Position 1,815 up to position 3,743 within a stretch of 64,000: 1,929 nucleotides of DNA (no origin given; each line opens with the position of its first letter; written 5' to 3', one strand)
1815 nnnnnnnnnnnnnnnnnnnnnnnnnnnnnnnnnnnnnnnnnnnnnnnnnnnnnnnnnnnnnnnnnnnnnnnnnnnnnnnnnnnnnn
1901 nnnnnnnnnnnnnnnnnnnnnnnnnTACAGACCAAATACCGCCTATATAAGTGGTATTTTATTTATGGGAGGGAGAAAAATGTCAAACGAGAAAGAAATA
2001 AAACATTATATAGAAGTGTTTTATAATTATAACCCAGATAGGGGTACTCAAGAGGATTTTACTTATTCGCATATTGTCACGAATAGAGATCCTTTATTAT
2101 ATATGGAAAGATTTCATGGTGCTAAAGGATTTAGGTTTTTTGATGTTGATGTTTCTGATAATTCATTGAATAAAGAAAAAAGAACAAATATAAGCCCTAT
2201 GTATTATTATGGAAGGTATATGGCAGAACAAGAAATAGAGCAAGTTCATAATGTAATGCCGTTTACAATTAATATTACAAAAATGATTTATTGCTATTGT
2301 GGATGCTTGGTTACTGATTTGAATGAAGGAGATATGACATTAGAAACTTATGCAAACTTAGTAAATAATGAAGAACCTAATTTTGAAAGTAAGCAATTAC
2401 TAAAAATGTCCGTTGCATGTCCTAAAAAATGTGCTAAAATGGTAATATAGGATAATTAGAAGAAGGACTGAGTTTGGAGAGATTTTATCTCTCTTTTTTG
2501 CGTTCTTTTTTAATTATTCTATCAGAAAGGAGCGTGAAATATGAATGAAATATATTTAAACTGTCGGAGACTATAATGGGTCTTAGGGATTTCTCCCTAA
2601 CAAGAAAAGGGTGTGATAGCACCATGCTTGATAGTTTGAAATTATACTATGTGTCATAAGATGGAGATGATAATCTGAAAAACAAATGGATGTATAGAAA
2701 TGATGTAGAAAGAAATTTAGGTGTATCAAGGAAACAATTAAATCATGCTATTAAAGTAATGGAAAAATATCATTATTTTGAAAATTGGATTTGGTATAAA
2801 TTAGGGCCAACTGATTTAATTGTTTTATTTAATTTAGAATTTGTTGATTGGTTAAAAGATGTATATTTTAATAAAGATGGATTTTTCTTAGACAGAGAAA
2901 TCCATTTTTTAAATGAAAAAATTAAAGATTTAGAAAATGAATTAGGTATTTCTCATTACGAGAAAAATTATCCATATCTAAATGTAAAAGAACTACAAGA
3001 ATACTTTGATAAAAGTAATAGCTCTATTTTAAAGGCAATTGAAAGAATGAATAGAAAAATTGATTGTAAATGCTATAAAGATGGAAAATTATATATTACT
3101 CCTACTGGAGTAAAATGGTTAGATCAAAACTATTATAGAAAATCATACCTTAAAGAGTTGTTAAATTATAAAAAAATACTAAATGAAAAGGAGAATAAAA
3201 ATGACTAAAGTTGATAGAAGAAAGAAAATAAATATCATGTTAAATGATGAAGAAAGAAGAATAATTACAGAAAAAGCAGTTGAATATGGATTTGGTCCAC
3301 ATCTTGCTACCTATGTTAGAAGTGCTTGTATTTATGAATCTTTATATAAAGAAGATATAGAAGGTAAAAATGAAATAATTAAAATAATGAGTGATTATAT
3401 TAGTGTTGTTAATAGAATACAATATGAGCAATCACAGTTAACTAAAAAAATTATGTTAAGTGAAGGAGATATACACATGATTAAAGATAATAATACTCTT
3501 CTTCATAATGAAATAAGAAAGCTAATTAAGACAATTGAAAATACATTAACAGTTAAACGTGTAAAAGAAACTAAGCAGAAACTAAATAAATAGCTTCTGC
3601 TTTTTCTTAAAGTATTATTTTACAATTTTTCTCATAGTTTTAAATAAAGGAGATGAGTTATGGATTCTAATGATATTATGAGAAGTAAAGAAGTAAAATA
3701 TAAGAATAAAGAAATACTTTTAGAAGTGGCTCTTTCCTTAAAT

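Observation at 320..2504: RhuM / HTH-WYL / unknown Cys-motif protein operon carried on an integrative element, a candidate defence or abortive-infection module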

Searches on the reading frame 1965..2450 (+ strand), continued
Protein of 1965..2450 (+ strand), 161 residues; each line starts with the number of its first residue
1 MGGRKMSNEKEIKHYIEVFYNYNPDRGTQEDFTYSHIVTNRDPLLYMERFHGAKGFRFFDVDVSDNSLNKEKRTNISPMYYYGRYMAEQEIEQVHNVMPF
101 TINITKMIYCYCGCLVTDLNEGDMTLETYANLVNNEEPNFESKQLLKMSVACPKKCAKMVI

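Call 47: fold_search(model_id=the predicted structure, library=viral)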
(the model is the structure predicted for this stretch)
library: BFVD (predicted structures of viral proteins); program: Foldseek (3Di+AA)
matches with E <= 10: 310; with E <= 0.001: 0
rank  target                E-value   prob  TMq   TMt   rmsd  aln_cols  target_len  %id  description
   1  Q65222                2.3e-01  0.63  0.22  0.45   4.8        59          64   10  55kb from the right end sequence [African swine fever virus]
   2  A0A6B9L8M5            3.3e-01  0.69  0.28  0.46   7.6        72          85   10  Uncharacterized protein [Gordonia phage Volt]
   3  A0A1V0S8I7            3.5e-01  0.18  0.26  0.35   8.7       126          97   10  Uncharacterized protein [Catovirus CTV1]
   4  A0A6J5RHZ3            3.9e-01  0.47  0.27  0.50   4.0        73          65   15  Uncharacterized protein [uncultured Caudovirales phage]
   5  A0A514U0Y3            5.0e-01  0.69  0.29  0.57   4.1        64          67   14  Uncharacterized protein [Gordonia phage Phendrix]
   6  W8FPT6                5.0e-01  0.44  0.22  0.38   3.6        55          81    7  (no name in the UniProt tables at hand)
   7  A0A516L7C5            5.0e-01  0.11  0.17  0.23   9.4        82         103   10  (no name in the UniProt tables at hand)
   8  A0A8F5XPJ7            5.6e-01  0.16  0.22  0.33  11.4       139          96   11  Uncharacterized protein [Microvirus mar45]
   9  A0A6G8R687            5.6e-01  0.11  0.19  0.30   9.0        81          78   12  Uncharacterized protein [Synechococcus phage S-N03]
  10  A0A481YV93            6.0e-01  0.06  0.20  0.20  14.7       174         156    9  Uncharacterized protein [Marseillevirus LCMAC102]
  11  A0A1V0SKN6            6.0e-01  0.06  0.17  0.16  18.0       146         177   13  Uncharacterized protein [Klosneuvirus KNV1]
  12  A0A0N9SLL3            6.7e-01  0.05  0.12  0.08  21.5       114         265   10  Dit-like phage tail protein N-terminal domain-containing protein [Escherichia phage SUSP2]
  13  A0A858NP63            7.2e-01  0.18  0.21  0.38   6.7        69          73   10  (no name in the UniProt tables at hand)
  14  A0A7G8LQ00            7.2e-01  0.16  0.21  0.35   5.1        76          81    8  Uncharacterized protein [Mycobacterium phage MrMiyagi]
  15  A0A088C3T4            7.2e-01  0.07  0.16  0.16  32.0       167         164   14  (no name in the UniProt tables at hand)
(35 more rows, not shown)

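Call 83: search_dna_similar(query=window:1980-2450:+, collection=phages, mode=protein, max_evalue=0.01, max_rows=10)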
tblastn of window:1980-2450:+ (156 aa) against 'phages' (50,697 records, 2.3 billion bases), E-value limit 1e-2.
No match.

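Call 91: search_protein_families(library=pfam, proteins=[L018:6947-7183:-, L018:13665-14285:-, L005:5663-6247:+, L003:12255-13055:+, L006:1108-1989:+, L006:2181-3806:+, L018:7468-8322:+], max_evalue=0.05)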
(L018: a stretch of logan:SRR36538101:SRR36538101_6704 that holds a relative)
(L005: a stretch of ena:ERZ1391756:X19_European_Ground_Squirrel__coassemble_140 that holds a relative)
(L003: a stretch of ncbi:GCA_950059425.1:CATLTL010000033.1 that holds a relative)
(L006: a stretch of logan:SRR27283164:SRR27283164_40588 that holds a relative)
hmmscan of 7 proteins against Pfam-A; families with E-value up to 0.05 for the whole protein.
L018:6947-7183:- (78 aa): 1 family
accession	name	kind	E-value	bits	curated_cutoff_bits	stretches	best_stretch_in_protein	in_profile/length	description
PF08429.16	PLU-1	-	0.022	14.4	28.5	1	11-70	221-272/338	PLU-1-like protein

L018:13665-14285:- (206 aa): 3 families
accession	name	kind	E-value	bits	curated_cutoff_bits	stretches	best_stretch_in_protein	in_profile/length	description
PF09084.16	NMT1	-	3.5e-18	66.7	20.5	1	53-198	5-145/216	NMT1/THI5 like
PF13379.11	NMT1_2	-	6e-12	46.3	24.7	1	40-193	7-172/252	NMT1-like family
PF12974.12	Phosphonate-bd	-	0.0006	19.7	27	1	69-184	29-147/242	ABC transporter, phosphonate, periplasmic substrate-binding protein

L005:5663-6247:+ (194 aa): 1 family
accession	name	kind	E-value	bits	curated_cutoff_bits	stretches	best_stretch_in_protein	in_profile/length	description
PF04473.18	DUF553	-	0.002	18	20.5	1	4-116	14-113/140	Transglutaminase-like domain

L003:12255-13055:+ (266 aa): 3 families
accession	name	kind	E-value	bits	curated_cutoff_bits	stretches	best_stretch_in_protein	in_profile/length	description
PF24389.1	ORC-CDC6-like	-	0.00062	19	27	1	201-255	234-288/571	ORC-CDC6-like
PF21729.3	IRX15_IRX15L_GXM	-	0.0061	16.5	27.8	1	94-170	41-115/189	IRX15/IRX15L/GXM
PF14148.11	YhdB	-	0.044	14.3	27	0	107-128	35-56/71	YhdB-like protein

L006:1108-1989:+ (293 aa): 1 family
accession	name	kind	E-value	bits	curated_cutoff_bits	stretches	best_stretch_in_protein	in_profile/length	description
PF12224.13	Amidoligase_2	-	0.045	14.1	22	0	65-216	73-240/245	Putative amidoligase enzyme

L006:2181-3806:+ (541 aa): 0 families

L018:7468-8322:+ (284 aa): 12 families
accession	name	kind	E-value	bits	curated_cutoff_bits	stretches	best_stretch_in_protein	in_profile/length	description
PF00561.26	Abhydrolase_1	-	1.6e-11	44.8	25.8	1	29-180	3-139/245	alpha/beta hydrolase fold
PF12146.15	Hydrolase_4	-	9.1e-10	38.7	27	1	28-163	6-128/239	Serine aminopeptidase, S33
PF08538.16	DUF1749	-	5e-08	32.9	24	1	101-207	91-213/299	Protein of unknown function (DUF1749)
PF06821.19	Ser_hydrolase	-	0.00072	20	22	1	108-155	53-104/172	Serine hydrolase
PF06342.18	DUF1057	-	0.0019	17.8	21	1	108-146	103-138/297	Alpha/beta hydrolase of unknown function (DUF1057)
PF02450.21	LCAT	-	0.0028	17.4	21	1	100-133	111-144/392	Lecithin:cholesterol acyltransferase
PF07819.20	PGAP1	-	0.0045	17.2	24.3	1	29-171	7-158/233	PGAP1-like alpha/beta domain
PF12695.13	Abhydrolase_5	-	0.0073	16.6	27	0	109-160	56-106/164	Alpha/beta hydrolase family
PF11187.14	Mbeg1-like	-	0.0088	15.9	21.1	1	100-139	74-113/224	Mbeg1-like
PF03096.20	Ndr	-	0.024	13.8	23.3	1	104-161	93-152/283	Ndr family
PF20408.4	Abhydrolase_11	-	0.038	14.2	27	0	29-160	5-123/193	Alpha/beta hydrolase domain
PF12697.13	Abhydrolase_6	-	0.043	14.9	26.3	0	92-145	50-96/217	Alpha/beta hydrolase family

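Call 100: search_protein_families(library=pfam, alignment_id=A2, max_evalue=0.01)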
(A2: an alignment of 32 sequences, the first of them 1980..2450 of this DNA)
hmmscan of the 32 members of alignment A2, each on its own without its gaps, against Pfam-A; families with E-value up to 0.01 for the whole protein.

A. member 1, window:1980-2450:+ (156 aa): 0 families

B. families by the number of members that match (of 32 scanned): 2 families
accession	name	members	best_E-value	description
PF18151.6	DUF5601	1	0.0039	Domain of unknown function (DUF5601)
PF17341.8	DUF5371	1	0.0043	Family of unknown function (DUF5371)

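Call 107: find_related_loci(query=A1, collection=viral_contigs, flank=5000)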
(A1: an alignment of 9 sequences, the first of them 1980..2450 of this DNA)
Query A1 (156 aa) in viral_contigs; peptide patterns used: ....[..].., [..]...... (x = any residue, [..] = any of these).
131 stretches matched a pattern, but none encodes a relative of the query by tblastn (E <= 1e-3).

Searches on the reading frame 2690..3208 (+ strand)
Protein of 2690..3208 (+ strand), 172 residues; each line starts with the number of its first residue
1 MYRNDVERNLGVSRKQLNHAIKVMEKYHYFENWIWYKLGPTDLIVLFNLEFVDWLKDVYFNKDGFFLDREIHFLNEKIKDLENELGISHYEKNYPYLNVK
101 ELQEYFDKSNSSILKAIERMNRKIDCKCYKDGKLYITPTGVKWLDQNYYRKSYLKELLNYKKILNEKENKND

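Call 3: search_protein_families(library=pfam, proteins=[window:2690-3208:+], max_evalue=0.1)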
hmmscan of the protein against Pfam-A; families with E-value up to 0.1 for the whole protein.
window:2690-3208:+ (172 aa): 0 families

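Call 4: search_protein_families(library=padloc, proteins=[window:2690-3208:+], max_evalue=0.1)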
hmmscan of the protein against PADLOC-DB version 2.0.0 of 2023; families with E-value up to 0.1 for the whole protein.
window:2690-3208:+ (172 aa): 0 families

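Call 5: search_protein_families(library=ncbifam, proteins=[window:2690-3208:+], max_evalue=0.1)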
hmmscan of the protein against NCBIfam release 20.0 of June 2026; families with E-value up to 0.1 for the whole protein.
window:2690-3208:+ (172 aa): 0 families

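Call 6: search_protein_families(library=phrogs, proteins=[window:2690-3208:+], max_evalue=0.1)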
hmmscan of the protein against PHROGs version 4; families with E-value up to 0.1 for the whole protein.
window:2690-3208:+ (172 aa): 1 family
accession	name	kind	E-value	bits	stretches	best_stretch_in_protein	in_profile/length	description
phrog_5695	-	unknown function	0.052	15.2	1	88-124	44-79/97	-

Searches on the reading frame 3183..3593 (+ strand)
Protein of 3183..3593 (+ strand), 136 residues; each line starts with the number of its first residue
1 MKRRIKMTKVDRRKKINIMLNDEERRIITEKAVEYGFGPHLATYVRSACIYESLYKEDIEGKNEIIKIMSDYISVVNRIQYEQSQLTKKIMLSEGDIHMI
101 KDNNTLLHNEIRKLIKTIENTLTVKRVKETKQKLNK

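Call 3: search_protein_families(library=pfam, proteins=[window:3183-3593:+], max_evalue=0.1)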
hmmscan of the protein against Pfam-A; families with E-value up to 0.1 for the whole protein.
window:3183-3593:+ (136 aa): 1 family
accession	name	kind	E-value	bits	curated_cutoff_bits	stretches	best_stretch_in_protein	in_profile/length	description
PF21983.2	NikA-like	-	0.0006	20.4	27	1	12-52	3-41/72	Mobilization protein NikA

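Call 4: search_protein_families(library=padloc, proteins=[window:3183-3593:+], max_evalue=0.1)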
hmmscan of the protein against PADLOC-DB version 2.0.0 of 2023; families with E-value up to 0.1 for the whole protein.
window:3183-3593:+ (136 aa): 0 families

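Call 5: search_protein_families(library=ncbifam, proteins=[window:3183-3593:+], max_evalue=0.1)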
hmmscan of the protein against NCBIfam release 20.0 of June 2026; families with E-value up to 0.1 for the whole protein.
window:3183-3593:+ (136 aa): 0 families

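Call 6: search_protein_families(library=phrogs, proteins=[window:3183-3593:+], max_evalue=0.1)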
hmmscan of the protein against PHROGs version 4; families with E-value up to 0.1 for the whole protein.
window:3183-3593:+ (136 aa): 1 family
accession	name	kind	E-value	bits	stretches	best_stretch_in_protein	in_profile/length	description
phrog_26865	-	unknown function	0.005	18.2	1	14-71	4-60/113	-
